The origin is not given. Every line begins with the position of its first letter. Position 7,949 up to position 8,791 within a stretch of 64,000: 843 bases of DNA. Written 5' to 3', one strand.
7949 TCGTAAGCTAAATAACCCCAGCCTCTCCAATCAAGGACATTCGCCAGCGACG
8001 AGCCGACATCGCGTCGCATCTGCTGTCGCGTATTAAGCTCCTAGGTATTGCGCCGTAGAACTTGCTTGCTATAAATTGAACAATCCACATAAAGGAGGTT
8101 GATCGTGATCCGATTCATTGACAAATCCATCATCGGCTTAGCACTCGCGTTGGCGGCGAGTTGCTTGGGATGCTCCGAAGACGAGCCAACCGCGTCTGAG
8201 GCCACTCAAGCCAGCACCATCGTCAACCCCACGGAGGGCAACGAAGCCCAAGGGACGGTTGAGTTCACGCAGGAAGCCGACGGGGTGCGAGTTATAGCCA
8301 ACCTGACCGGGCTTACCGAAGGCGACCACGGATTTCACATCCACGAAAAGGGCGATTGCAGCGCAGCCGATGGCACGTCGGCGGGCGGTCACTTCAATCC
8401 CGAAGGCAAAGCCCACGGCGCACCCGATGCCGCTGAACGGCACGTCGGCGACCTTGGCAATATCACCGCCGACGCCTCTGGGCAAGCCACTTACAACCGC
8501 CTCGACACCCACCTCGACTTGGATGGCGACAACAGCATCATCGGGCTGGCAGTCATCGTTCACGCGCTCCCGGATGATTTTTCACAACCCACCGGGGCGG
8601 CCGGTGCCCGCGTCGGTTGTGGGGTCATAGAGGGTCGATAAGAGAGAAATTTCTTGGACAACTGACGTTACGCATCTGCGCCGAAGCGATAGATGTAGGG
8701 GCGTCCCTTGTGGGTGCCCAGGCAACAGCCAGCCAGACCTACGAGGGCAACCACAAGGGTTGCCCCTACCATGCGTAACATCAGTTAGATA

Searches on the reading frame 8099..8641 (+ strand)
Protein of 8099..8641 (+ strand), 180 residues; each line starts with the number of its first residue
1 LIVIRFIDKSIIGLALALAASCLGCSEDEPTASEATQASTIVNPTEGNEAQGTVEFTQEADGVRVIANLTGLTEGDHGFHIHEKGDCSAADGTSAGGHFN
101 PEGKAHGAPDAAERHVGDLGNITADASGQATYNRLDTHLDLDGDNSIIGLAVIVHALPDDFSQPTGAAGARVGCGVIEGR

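Call 52: search_protein_families(library=pfam, proteins=[window:8099-8641:+], max_evalue=0.001)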
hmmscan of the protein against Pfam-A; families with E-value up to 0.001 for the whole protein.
window:8099-8641:+ (180 aa): 1 family
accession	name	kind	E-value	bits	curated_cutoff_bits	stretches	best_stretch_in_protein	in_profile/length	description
PF00080.25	Sod_Cu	-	9.7e-47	159.2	28.9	1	51-177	2-133/133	Copper/zinc superoxide dismutase (SODC)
